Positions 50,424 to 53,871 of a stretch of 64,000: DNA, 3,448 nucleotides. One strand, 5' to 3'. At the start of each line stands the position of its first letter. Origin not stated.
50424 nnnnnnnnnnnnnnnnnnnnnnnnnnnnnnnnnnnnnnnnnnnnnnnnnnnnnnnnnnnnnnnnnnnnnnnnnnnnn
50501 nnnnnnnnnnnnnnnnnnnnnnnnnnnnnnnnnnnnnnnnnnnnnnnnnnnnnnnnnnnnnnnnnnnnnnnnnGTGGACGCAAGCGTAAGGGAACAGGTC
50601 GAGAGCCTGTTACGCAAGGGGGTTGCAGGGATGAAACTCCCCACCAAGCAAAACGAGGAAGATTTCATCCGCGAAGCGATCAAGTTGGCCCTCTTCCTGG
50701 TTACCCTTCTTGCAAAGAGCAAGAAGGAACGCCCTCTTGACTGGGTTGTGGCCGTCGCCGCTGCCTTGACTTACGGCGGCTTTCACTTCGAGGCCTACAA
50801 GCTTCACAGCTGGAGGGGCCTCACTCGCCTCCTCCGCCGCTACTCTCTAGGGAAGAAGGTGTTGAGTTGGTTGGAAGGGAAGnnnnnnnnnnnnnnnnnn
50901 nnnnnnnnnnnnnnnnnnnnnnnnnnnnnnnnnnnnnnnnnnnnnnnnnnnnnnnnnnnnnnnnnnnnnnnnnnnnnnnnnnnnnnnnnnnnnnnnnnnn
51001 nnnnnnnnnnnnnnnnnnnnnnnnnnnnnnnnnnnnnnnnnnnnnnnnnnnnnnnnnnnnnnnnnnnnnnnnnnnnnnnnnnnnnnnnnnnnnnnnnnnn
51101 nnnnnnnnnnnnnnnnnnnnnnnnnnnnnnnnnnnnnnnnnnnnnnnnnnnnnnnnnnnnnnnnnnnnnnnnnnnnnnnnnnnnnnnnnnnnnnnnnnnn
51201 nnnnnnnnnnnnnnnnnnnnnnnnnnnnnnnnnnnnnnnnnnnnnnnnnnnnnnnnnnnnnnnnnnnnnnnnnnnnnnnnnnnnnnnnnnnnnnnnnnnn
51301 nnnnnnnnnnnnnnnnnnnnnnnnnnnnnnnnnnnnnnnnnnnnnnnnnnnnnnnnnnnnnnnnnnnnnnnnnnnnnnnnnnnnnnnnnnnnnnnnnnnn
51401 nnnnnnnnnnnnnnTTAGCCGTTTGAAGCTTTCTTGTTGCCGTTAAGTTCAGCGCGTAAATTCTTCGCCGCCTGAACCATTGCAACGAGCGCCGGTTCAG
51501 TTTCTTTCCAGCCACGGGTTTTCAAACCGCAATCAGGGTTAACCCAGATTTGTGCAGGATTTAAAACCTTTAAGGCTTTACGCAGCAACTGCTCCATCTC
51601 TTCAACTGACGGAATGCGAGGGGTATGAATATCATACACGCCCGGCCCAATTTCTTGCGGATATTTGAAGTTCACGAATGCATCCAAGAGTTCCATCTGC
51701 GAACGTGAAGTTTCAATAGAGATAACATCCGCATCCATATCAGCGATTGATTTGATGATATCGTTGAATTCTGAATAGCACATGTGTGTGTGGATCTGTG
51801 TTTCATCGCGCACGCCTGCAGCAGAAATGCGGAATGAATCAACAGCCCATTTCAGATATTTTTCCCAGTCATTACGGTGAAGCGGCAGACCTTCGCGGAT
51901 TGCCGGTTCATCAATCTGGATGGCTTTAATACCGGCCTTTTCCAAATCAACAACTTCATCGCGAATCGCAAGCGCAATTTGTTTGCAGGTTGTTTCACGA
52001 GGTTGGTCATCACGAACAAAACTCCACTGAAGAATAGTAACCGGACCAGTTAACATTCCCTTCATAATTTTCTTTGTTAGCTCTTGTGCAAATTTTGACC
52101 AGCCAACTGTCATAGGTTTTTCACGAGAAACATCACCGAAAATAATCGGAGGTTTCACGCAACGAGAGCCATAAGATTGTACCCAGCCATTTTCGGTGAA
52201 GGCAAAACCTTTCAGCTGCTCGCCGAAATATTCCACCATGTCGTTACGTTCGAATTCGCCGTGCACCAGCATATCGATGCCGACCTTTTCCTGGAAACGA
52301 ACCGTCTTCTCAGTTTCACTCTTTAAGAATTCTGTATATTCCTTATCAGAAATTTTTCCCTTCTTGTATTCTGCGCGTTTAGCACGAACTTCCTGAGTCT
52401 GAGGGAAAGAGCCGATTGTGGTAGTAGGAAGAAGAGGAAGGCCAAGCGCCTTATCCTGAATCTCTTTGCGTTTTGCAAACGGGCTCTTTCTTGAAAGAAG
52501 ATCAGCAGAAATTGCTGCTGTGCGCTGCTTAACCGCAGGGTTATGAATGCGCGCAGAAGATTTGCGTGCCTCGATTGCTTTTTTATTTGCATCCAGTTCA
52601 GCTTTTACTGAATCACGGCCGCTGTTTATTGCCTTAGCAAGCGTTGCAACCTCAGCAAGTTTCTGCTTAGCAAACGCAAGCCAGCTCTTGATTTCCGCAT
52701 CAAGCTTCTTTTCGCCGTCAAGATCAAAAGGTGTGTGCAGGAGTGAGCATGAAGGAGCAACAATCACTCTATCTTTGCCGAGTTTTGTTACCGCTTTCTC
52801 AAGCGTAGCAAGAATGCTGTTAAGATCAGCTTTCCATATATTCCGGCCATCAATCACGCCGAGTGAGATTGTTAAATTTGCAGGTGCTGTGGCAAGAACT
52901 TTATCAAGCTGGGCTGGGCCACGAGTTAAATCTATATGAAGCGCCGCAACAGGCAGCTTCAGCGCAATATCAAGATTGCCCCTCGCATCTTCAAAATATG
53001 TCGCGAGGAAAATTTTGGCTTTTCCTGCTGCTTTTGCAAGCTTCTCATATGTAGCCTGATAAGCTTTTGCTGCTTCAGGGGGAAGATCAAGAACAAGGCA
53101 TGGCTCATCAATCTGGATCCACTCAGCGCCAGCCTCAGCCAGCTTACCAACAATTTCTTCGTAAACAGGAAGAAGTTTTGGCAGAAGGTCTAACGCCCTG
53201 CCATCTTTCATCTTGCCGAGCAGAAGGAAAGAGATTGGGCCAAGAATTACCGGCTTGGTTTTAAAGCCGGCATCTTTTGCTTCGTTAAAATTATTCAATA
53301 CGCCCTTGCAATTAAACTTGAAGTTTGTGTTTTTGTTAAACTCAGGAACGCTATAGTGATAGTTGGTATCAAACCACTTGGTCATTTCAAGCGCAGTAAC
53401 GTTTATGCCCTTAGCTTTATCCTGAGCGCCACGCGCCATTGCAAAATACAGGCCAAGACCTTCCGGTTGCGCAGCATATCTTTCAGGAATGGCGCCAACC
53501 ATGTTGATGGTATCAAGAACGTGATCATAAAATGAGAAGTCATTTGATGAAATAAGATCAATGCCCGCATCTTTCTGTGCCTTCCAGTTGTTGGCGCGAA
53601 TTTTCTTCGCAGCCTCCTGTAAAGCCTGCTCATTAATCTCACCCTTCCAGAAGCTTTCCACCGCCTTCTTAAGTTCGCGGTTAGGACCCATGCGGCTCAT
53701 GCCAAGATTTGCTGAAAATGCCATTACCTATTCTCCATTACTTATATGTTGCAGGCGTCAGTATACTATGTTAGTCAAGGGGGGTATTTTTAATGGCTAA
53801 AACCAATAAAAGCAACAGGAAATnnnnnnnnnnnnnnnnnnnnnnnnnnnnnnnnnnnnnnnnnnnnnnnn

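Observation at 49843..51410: Codon- and GC-foreign three-gene cassette of unrecognisable small proteins wedged between guaB and metE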

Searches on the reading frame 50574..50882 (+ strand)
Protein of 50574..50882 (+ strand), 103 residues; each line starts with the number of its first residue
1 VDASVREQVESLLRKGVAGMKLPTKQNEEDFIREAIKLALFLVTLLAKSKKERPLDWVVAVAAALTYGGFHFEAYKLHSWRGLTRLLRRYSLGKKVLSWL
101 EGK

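Call 7: search_protein_families(library=pfam, proteins=[window:50574-50882:+], max_evalue=1)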
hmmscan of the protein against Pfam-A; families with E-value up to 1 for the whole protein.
window:50574-50882:+ (103 aa): 0 families

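Call 8: search_protein_families(library=phrogs, proteins=[window:50574-50882:+], max_evalue=1)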
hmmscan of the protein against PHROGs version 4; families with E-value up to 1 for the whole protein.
window:50574-50882:+ (103 aa): 2 families
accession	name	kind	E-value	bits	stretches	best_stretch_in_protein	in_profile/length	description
phrog_5033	-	lysis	0.13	13.2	1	59-91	100-129/178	endolysin; inhibits RNA polymerase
phrog_1024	-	unknown function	0.29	12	1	37-80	31-74/130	-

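Call 24: find_homologous_proteins(query=window:50574-50882:+, max_evalue=0.01)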
Query window:50574-50882:+ (103 aa): 1 proteins with E <= 0.01 among 11 candidates.
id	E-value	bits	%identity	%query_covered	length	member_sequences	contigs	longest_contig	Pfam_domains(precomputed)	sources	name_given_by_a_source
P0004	1.1e-47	178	100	82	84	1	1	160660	-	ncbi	-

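Call 30: search_protein_families(library=padloc, proteins=[window:50574-50882:+], max_evalue=1)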
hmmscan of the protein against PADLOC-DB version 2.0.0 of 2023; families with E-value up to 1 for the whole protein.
window:50574-50882:+ (103 aa): 0 families

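Call 31: search_protein_families(library=ncbifam, proteins=[window:50574-50882:+], max_evalue=1)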
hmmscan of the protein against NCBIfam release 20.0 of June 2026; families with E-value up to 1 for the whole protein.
window:50574-50882:+ (103 aa): 0 families

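Call 44: search_protein_representatives(protein=window:50574-50882:+)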
Query: 103 residues. Proteins with E-value up to 0.001 (for the whole library): 2; up to 1e-10: 1; up to 1e-30: 1. The best 2 are listed.
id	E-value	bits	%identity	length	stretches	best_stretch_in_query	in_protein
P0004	3.5e-48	177.9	100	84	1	20-103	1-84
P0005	3.3e-04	36.9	32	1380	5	20-65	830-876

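Call 46: search_solved_structures(query=window:50574-50882:+, max_evalue=10)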
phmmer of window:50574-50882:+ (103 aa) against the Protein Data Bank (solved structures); distinct sequences matched with E-value up to 10: 2.
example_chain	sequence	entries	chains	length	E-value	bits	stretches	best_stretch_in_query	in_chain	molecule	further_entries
9h90_o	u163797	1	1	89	0.58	13.7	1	54-103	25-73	30S ribosomal protein S15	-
7r0w_I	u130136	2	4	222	1.1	12.8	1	38-77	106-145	Cytochrome b6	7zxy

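Call 49: search_protein_families(library=pfam, proteins=[P0005], max_evalue=0.01)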
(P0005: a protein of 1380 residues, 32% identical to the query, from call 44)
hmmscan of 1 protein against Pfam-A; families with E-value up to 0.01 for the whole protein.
P0005 (1380 aa): 2 families
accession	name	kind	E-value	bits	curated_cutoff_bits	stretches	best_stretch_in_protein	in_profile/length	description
PF02362.26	B3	-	8.4e-19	67.8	30.1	0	1047-1113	6-76/101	B3 DNA binding domain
PF00710.25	Asparaginase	-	1.6e-12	47.8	22.5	0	384-423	48-87/193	Asparaginase, N-terminal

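Call 76: search_solved_structures(query=A2, max_evalue=10)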
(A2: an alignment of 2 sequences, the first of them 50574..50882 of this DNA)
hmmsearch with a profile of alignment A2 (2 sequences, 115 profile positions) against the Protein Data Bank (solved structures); distinct sequences matched with E-value up to 10: 1.
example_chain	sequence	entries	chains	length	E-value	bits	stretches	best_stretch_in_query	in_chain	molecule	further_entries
8kc5_A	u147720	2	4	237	3.9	11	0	24-52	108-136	De novo design protein -T09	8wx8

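Call 85: search_dna_similar(query=window:50574-50882:+, collection=phages, mode=protein, max_evalue=0.1, max_rows=5)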
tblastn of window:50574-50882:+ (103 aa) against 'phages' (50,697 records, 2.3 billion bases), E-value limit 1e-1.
No match.

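Call 88: search_dna_similar(query=window:50574-50882:+, collection=plasmids, mode=protein, max_evalue=0.1, max_rows=5)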
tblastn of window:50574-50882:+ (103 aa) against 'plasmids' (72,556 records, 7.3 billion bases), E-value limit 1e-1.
No match.

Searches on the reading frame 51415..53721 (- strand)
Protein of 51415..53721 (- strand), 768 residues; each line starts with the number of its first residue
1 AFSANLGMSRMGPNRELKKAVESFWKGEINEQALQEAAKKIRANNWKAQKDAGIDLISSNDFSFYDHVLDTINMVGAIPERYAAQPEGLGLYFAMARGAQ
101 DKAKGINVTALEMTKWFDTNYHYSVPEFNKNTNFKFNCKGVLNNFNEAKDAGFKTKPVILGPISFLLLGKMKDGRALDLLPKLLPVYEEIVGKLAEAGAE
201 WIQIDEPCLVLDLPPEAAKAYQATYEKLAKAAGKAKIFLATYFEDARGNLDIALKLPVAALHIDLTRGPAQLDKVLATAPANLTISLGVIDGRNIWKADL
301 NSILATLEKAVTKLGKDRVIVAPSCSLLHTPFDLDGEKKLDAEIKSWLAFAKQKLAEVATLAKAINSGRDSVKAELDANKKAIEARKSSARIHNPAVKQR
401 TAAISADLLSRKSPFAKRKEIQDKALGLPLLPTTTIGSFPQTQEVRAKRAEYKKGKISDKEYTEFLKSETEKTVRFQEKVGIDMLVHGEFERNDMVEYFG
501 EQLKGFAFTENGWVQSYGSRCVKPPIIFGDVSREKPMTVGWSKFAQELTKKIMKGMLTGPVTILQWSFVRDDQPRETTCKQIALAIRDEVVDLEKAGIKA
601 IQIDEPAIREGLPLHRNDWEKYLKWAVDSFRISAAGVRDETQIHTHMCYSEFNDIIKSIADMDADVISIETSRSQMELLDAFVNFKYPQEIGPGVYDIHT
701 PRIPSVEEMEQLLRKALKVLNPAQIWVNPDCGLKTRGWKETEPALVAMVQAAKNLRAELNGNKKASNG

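Call 68: find_related_loci(query=window:51415-53721:-, collection=metagenome_contigs, flank=5000)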
Query window:51415-53721:- (768 aa) in metagenome_contigs; peptide patterns used: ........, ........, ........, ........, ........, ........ (x = any residue, [..] = any of these).
600 stretches matched a pattern (row limit reached: there are more); 597 encode a relative of the query (tblastn E <= 1e-3); the best 80 are kept; 80 distinct loci.
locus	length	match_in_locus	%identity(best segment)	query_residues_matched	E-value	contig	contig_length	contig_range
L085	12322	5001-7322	63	3-759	0e+0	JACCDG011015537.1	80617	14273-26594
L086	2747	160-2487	61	1-760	0e+0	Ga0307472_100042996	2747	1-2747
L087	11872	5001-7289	60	2-761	0e+0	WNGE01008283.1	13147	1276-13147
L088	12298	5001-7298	62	3-759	0e+0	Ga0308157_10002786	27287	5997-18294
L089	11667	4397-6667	60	1-759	0e+0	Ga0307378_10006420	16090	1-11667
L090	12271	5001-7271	61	6-753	0e+0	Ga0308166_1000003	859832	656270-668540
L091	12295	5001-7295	58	3-768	0e+0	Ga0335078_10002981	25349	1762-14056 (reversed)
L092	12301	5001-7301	62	2-758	0e+0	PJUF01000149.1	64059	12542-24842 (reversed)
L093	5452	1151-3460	60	2-759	0e+0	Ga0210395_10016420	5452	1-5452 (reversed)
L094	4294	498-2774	60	3-759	0e+0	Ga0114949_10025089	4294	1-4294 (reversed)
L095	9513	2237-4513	60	3-759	0e+0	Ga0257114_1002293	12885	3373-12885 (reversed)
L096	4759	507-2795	60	2-761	0e+0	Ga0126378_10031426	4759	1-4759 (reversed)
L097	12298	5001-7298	60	3-759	0e+0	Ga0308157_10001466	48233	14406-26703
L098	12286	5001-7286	59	3-758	0e+0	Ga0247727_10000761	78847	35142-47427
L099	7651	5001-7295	60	3-756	0e+0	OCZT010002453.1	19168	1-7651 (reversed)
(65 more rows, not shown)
